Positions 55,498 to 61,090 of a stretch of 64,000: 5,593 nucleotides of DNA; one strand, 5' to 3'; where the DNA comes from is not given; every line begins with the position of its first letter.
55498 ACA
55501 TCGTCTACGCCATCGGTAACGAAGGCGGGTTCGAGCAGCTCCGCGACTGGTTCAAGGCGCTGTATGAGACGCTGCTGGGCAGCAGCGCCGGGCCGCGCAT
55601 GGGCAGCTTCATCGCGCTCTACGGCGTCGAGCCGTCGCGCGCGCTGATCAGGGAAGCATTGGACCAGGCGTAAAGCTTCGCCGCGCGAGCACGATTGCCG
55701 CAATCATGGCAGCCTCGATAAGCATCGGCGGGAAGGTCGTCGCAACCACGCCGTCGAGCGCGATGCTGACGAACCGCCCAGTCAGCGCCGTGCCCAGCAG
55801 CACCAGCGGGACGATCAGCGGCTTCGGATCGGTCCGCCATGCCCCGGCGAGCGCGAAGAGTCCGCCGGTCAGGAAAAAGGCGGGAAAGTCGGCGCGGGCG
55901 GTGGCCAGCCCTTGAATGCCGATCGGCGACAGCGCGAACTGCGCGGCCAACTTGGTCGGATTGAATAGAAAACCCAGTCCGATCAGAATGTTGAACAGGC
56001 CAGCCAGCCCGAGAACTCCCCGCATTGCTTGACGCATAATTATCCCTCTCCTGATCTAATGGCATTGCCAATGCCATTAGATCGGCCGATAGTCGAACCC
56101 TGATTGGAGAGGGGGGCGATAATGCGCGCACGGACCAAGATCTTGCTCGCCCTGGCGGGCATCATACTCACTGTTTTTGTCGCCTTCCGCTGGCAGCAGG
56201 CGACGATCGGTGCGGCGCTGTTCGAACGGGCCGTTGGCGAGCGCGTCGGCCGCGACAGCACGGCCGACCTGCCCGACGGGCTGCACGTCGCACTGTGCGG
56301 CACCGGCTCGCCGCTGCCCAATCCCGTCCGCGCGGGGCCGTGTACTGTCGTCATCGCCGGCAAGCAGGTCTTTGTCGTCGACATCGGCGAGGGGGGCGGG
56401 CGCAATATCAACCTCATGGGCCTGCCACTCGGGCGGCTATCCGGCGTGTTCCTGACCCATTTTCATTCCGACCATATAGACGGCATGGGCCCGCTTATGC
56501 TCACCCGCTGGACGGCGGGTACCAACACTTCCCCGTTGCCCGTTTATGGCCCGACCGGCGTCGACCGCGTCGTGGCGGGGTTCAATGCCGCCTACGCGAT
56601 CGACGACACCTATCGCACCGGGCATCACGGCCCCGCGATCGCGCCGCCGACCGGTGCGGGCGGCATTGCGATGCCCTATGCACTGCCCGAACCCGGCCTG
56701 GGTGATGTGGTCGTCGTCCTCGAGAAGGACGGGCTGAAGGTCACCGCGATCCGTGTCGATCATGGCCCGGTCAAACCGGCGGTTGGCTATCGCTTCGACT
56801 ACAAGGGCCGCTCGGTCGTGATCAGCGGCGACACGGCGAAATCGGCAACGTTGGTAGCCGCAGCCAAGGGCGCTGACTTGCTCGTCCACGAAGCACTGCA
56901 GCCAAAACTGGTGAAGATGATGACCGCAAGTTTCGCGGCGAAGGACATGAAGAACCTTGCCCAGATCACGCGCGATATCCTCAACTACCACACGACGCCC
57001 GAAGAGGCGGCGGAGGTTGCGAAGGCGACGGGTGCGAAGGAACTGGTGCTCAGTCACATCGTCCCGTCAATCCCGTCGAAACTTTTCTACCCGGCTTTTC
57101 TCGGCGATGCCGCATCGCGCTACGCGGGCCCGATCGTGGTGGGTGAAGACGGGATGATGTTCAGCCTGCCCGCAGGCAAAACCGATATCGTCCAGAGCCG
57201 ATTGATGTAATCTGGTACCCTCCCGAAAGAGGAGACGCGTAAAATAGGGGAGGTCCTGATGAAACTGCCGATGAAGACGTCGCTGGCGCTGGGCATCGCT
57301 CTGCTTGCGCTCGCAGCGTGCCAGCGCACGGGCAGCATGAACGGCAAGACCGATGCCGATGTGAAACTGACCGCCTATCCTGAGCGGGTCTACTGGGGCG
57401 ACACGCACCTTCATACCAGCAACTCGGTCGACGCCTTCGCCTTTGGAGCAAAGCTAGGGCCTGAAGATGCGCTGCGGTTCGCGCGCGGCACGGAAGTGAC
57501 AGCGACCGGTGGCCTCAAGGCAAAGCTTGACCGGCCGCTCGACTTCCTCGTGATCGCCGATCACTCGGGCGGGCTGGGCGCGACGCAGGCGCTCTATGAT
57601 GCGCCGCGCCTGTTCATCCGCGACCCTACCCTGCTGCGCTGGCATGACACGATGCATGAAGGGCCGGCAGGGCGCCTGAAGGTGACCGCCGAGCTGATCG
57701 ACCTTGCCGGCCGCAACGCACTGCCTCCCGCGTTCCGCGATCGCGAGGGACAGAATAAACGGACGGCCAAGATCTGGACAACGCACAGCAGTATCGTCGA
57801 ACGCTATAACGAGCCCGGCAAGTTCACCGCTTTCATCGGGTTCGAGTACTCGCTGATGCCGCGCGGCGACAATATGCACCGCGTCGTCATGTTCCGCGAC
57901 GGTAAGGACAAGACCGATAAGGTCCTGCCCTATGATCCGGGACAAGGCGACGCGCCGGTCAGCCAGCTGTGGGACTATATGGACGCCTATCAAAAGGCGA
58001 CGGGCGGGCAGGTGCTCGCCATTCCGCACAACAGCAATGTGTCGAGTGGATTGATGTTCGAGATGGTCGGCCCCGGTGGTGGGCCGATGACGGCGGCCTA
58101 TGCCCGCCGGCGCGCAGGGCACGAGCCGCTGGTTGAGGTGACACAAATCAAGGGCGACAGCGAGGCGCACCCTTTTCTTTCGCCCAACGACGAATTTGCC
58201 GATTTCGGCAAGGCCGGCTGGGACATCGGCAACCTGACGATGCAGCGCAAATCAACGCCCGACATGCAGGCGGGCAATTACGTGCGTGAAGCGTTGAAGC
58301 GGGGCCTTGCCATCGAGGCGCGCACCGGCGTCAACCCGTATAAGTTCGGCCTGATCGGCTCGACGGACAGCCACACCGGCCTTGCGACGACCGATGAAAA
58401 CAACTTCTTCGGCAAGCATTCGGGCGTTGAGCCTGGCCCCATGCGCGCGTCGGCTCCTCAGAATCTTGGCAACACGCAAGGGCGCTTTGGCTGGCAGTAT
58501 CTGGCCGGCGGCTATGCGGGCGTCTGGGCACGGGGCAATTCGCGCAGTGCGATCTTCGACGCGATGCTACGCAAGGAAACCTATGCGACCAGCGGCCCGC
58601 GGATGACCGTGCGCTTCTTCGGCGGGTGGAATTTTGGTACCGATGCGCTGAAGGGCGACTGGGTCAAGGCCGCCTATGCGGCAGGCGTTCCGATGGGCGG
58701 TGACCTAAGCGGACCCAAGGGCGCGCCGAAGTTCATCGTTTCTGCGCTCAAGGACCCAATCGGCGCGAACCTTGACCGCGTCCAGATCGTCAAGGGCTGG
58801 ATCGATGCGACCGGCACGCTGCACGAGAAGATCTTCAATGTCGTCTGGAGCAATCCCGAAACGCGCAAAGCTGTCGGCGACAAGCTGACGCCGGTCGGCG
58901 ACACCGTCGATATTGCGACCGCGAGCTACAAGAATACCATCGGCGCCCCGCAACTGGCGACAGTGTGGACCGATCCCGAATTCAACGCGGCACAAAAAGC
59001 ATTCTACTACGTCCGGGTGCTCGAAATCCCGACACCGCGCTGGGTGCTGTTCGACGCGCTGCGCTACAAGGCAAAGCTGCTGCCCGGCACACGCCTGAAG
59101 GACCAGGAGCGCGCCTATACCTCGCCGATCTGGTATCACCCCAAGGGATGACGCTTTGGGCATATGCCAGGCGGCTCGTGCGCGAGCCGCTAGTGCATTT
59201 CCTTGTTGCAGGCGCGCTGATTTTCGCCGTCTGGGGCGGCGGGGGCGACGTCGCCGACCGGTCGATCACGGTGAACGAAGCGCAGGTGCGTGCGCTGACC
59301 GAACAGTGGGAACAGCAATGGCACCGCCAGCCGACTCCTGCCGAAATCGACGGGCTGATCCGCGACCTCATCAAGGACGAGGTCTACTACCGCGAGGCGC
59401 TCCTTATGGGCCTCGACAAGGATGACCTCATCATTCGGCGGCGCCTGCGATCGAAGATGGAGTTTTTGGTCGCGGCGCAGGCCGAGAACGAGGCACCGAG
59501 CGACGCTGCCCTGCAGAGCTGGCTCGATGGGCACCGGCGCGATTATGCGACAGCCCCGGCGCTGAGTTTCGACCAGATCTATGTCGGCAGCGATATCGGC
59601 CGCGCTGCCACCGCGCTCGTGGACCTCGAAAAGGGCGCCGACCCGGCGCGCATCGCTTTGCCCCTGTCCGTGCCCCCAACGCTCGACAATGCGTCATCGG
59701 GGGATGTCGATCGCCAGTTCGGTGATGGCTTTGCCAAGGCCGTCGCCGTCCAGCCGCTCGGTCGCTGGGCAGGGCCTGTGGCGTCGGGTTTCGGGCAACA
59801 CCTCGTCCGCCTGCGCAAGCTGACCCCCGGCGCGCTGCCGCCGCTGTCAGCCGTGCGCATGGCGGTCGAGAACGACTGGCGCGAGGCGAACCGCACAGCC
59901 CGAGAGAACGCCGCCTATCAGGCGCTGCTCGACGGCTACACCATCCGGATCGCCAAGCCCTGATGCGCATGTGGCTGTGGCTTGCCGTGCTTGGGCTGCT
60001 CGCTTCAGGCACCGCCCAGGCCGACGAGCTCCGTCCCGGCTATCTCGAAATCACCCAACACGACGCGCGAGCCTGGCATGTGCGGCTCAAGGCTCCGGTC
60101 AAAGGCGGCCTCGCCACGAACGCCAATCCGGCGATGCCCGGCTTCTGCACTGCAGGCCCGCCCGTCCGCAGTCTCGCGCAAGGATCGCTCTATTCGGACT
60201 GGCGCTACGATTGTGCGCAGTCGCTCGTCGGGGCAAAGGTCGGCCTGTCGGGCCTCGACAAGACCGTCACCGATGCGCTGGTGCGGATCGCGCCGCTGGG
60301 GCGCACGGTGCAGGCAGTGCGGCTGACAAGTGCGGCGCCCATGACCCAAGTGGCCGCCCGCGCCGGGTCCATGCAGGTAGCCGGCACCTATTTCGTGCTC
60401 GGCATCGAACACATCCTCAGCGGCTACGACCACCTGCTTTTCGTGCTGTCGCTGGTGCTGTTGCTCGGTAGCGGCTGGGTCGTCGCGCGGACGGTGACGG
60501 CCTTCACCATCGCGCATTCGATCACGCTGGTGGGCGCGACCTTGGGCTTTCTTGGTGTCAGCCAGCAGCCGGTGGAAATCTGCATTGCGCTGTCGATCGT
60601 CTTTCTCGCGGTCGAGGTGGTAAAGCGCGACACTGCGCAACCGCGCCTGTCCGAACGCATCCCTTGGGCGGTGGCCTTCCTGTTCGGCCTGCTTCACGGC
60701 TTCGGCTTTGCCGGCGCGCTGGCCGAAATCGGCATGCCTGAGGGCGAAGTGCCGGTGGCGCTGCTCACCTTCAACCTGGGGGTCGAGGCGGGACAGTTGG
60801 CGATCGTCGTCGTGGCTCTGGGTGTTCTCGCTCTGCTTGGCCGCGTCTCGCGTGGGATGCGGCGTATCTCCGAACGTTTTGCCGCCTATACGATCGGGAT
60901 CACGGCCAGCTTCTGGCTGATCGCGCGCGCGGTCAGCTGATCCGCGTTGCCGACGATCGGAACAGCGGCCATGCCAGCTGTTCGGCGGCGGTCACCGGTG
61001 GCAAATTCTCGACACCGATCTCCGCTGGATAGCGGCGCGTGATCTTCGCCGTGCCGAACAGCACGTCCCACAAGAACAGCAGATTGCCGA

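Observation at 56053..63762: One palindromic motif (CTAwTGGCAT-N5-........) fronts two facing operons: candidate small regulon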

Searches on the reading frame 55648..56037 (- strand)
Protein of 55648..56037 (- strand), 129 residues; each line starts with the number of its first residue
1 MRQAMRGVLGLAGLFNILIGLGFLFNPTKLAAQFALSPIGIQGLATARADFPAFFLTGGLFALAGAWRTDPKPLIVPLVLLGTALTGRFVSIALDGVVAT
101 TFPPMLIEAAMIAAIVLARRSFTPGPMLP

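Call 8: search_protein_families(library=pfam, proteins=[window:55648-56037:-], max_evalue=0.01)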
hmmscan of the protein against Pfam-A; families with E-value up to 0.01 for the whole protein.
window:55648-56037:- (129 aa): 1 family
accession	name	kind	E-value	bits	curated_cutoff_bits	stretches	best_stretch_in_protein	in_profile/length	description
PF14248.12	DUF4345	-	3.1e-05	24.4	26.5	1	5-117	2-117/119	Domain of unknown function (DUF4345)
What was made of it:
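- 55648..56037 (-): DUF4345-like small membrane protein, transcribed divergently from site 1. Weak Pfam hit, 24.4 bits against a cut-off of 26.5 (call 8).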

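Call 16: search_protein_families(library=ncbifam, proteins=[window:55648-56037:-], max_evalue=0.01)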
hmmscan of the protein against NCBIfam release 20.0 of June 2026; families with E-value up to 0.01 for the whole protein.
window:55648-56037:- (129 aa): 0 families

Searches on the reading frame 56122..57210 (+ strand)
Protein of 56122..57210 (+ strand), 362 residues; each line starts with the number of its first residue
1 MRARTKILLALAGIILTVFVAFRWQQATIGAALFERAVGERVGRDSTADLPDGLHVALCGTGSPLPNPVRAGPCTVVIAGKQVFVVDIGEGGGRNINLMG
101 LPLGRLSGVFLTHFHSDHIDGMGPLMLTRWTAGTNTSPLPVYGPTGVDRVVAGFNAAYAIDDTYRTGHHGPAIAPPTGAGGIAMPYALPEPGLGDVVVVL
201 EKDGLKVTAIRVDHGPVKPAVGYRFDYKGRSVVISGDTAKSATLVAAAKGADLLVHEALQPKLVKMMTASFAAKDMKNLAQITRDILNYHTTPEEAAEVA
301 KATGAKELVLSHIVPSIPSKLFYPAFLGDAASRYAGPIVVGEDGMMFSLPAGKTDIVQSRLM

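Call 8: search_protein_families(library=pfam, proteins=[window:56122-57210:+], max_evalue=0.01)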
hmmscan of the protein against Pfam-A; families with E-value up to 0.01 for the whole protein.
window:56122-57210:+ (362 aa): 4 families
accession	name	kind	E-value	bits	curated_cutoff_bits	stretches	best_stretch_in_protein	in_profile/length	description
PF12706.13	Lactamase_B_2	-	1.4e-17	64.4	27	1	105-313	30-200/200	Beta-lactamase superfamily domain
PF00753.33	Lactamase_B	-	1.4e-13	51.6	22.7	1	69-245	3-157/196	Metallo-beta-lactamase superfamily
PF23023.1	Anti-Pycsar_Apyc1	-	2e-05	24.6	50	1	54-123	3-71/250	Anti-Pycsar protein Apyc1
PF13691.12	Lactamase_B_4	-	0.003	17.6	27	1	72-119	12-61/63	tRNase Z endonuclease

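Call 16: search_protein_families(library=ncbifam, proteins=[window:56122-57210:+], max_evalue=0.01)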
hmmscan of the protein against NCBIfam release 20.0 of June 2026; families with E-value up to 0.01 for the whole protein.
window:56122-57210:+ (362 aa): 15 families
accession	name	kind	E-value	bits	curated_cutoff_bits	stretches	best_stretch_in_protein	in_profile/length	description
NF000806.0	PRK00055.2-4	equivalog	4.7e-52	176.9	363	1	54-343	2-270/280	ribonuclease Z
NF041257.1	GntH_guanitoxin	equivalog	9.9e-42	143.1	333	1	51-348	10-297/374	guanitoxin biosynthesis MBL fold metallo-hydrolase GntH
TIGR02651.1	RNase_Z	equivalog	1.5e-32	112.9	292.95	2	56-227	2-149/302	ribonuclease Z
NF000801.0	PRK00055.1-3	equivalog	4e-32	111.5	252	2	54-228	2-155/307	ribonuclease Z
NF041851.1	cyc_nuc_deg_phdiest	equivalog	1.3e-16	60.8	400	1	201-348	128-252/253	cyclic nucleotide-degrading phosphodiesterase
NF000800.0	PRK00055.1-1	equivalog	3.1e-16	59.2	398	2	81-152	32-102/305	ribonuclease Z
NF000805.0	PRK00055.2-3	equivalog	1e-12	48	416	2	59-162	9-111/307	ribonuclease Z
TIGR02649.1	true_RNase_BN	exception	1.5e-12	47.2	563.7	1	82-152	32-101/304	ribonuclease BN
TIGR03307.1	PhnP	equivalog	2.2e-08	33.8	272.25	1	67-146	32-101/249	phosphonate metabolism protein PhnP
NF000804.0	PRK00055.2-1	equivalog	6.6e-08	32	402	1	63-145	13-94/306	ribonuclease Z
NF002558.0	PRK02126.1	subfamily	9.5e-08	31.4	315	1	86-153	32-92/345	ribonuclease Z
NF038231.1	MBL_Geo_Pelo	equivalog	3.8e-05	23.4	360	1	101-167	61-123/250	GPMC system MBL fold metallohydrolase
NF002553.0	PRK02113.1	equivalog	0.0024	17.3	386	0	53-126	18-87/252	MBL fold metallo-hydrolase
TIGR02650.1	RNase_Z_T_toga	equivalog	0.0034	16.6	507.05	0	99-150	33-84/277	ribonuclease Z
TIGR03413.1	GSH_gloB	equivalog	0.0066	15.9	200.8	0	82-126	21-64/248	hydroxyacylglutathione hydrolase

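Call 67: search_solved_structures(query=window:56122-57210:+, max_evalue=0.00001)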
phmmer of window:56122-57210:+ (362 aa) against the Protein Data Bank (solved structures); distinct sequences matched with E-value up to 0.00001: 17.
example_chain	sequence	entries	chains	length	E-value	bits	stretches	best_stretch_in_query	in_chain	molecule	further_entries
6j4n_A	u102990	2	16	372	3.1e-25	92.5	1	51-350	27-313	Metallo-beta-lactamases PNGM-1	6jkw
8gyg_A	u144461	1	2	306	1.5e-24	90.2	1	45-346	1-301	Arysulfatase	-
7byq_A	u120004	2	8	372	4.8e-24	88.6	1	51-349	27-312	Metallo-beta-lactamase PNGM-1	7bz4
7bz1_A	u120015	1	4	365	7.2e-24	88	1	51-350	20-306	Metallo-beta-lactamase PNGM-1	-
7bz3_A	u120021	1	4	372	7.2e-24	88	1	51-349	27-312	Metallo-beta-lactamase PNGM-1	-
7wi1_A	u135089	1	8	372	7.8e-24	87.9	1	51-350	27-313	Metallo-beta-lactamase PNGM-1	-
7bzi_G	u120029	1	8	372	7.8e-24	87.9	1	51-350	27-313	Metallo-beta-lactamase PNGM-1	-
1y44_A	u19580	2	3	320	1.9e-14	57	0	227-314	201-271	Ribonuclease Z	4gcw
2fk6_A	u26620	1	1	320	4.5e-13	52.5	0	227-314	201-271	RIBONUCLEASE Z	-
3zwf_A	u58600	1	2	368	8.1e-13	51.6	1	56-147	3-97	ZINC PHOSPHODIESTERASE ELAC PROTEIN 1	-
9ey0_E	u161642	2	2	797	2.5e-10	43.4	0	56-259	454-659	Zinc phosphodiesterase ELAC protein 2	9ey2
8z0p_A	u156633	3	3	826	3e-10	43.2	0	56-259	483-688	Zinc phosphodiesterase ELAC protein 2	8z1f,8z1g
8rr1_E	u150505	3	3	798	1.3e-09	41.1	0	56-259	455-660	Zinc phosphodiesterase ELAC protein 2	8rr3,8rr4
2cbn_A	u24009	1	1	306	3.4e-09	39.7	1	83-151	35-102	RIBONUCLEASE Z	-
9ey1_E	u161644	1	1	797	6.2e-09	38.9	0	56-259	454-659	Zinc phosphodiesterase ELAC protein 2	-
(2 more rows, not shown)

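Call 69: search_solved_structures(query=window:56122-57210:+, max_evalue=1e-20, show_alignments=2)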
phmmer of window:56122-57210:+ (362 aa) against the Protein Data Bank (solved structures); distinct sequences matched with E-value up to 1e-20: 7.
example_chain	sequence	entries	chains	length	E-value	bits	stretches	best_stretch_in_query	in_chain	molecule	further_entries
6j4n_A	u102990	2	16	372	3.1e-25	92.5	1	51-350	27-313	Metallo-beta-lactamases PNGM-1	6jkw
8gyg_A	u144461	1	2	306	1.5e-24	90.2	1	45-346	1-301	Arysulfatase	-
7byq_A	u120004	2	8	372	4.8e-24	88.6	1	51-349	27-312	Metallo-beta-lactamase PNGM-1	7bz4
7bz1_A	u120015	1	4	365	7.2e-24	88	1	51-350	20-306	Metallo-beta-lactamase PNGM-1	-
7bz3_A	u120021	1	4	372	7.2e-24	88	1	51-349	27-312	Metallo-beta-lactamase PNGM-1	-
7wi1_A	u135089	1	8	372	7.8e-24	87.9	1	51-350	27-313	Metallo-beta-lactamase PNGM-1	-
7bzi_G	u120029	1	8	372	7.8e-24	87.9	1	51-350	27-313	Metallo-beta-lactamase PNGM-1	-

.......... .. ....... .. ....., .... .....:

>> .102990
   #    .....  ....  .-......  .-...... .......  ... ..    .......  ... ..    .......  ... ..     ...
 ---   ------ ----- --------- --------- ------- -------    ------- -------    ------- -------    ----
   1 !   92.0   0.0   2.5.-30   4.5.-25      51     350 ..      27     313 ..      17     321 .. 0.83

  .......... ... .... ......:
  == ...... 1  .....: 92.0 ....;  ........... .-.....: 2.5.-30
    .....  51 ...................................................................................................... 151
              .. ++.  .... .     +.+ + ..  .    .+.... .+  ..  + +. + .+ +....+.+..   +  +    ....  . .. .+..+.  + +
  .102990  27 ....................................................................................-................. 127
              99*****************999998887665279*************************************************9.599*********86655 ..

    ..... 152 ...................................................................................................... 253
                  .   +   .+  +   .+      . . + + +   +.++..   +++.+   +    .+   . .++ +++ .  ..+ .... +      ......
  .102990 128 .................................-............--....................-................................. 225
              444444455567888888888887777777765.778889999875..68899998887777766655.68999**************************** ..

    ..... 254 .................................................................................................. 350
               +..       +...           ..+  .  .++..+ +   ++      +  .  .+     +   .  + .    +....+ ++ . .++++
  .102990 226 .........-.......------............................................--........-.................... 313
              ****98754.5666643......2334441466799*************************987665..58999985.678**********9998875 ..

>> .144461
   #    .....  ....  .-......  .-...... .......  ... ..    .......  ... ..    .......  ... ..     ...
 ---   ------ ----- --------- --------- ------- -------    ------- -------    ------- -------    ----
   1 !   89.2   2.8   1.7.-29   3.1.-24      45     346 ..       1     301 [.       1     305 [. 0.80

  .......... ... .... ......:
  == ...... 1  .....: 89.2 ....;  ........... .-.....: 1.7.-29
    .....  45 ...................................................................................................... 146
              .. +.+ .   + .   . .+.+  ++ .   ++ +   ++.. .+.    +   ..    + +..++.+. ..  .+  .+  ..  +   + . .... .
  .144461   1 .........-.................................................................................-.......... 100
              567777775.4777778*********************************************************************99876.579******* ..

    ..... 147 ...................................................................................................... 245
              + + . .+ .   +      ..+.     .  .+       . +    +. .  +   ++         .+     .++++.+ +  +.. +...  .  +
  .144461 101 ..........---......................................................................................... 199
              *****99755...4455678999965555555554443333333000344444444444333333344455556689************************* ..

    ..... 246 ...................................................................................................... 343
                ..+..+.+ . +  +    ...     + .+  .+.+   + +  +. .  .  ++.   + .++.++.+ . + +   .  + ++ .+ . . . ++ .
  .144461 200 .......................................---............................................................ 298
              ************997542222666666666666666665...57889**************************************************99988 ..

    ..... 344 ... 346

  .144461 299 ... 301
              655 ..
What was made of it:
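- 56122..57210 (+): MBL-fold hydrolase with an HxHxDH motif (RNase Z / arylsulfatase-like), first gene of the rightward operon. Full-length PDB matches to PNGM-1 (E 3e-25) and to 8gyg, deposited as 'Arysulfatase' (E 1.5e-24) (calls 67, 69).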

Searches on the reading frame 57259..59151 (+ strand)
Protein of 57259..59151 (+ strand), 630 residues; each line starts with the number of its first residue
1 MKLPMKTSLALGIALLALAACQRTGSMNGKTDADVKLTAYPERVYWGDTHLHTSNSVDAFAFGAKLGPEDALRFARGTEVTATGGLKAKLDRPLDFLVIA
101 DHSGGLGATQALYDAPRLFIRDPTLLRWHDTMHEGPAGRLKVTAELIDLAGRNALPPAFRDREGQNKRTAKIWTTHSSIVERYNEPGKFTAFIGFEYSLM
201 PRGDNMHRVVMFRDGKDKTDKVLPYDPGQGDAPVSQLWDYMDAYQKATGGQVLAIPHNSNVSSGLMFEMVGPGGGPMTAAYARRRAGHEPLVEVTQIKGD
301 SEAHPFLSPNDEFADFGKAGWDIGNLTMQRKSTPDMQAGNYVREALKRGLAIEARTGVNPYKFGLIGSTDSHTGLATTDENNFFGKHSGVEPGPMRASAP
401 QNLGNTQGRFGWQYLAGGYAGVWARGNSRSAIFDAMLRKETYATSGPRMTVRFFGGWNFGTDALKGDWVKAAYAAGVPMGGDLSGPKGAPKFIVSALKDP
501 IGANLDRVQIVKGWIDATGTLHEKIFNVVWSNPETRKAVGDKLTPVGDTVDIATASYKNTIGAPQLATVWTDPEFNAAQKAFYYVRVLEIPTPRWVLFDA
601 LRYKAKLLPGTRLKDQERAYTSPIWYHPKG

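Call 8: search_protein_families(library=pfam, proteins=[window:57259-59151:+], max_evalue=0.01)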
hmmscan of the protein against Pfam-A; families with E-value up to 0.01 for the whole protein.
window:57259-59151:+ (630 aa): 1 family
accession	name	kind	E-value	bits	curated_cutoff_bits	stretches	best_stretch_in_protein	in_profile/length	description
PF12228.14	DUF3604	-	1.7e-235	783.5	20.4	1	41-628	3-591/591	Protein of unknown function (DUF3604)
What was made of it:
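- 57259..59151 (+): DUF3604 protein (the start could also be 57271). Pfam PF12228, E 1.7e-235 (call 8).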

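Call 16: search_protein_families(library=ncbifam, proteins=[window:57259-59151:+], max_evalue=0.01)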
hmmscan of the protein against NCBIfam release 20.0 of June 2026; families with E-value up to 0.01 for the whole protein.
window:57259-59151:+ (630 aa): 0 families

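Call 66: search_solved_structures(query=window:57259-59151:+, max_evalue=0.01)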
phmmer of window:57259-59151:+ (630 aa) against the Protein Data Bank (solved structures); distinct sequences matched with E-value up to 0.01: 0.
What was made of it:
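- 57259..59151 (+): No solved relative (call 66).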

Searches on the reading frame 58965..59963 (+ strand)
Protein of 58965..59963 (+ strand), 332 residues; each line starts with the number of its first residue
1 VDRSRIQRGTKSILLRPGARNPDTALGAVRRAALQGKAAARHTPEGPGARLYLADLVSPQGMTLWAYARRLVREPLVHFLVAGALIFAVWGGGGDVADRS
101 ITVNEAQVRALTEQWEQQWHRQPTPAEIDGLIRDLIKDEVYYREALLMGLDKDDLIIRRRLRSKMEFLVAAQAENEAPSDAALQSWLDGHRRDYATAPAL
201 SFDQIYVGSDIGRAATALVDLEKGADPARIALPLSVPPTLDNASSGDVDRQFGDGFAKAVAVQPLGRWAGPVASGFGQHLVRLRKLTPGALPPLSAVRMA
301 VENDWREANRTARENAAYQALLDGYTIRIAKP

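Call 8: search_protein_families(library=pfam, proteins=[window:58965-59963:+], max_evalue=0.01)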
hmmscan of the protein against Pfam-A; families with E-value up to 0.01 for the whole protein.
window:58965-59963:+ (332 aa): 1 family
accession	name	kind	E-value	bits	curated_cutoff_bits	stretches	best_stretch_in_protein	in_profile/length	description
PF13145.12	Rotamase_2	-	4.2e-10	40.9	27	1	178-298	1-120/121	PPIC-type PPIASE domain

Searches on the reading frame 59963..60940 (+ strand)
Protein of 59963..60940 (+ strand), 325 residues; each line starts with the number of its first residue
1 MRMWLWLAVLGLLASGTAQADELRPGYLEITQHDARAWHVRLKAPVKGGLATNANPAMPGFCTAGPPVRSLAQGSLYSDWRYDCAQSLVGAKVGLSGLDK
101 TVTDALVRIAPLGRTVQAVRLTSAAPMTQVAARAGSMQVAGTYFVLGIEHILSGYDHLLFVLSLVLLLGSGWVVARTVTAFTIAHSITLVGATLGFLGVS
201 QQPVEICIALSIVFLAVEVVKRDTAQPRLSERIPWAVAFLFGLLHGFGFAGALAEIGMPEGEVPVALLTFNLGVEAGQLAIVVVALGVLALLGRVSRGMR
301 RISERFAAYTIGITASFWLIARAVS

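Call 8: search_protein_families(library=pfam, proteins=[window:59963-60940:+], max_evalue=0.01)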
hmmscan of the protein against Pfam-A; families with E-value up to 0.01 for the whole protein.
window:59963-60940:+ (325 aa): 2 families
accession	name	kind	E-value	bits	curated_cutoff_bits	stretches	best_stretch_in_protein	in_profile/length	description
PF13795.12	HupE_UreJ_2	-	5.9e-47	159.7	24.5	1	143-292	1-152/156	HupE / UreJ protein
PF04955.18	HupE_UreJ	-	3.3e-10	40.2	23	1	130-303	8-168/179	HupE / UreJ protein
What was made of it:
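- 59963..60940 (+): HupE/UreJ_2 membrane protein, last gene of the rightward operon, converging on the leftward operon. Pfam PF13795 (call 8).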
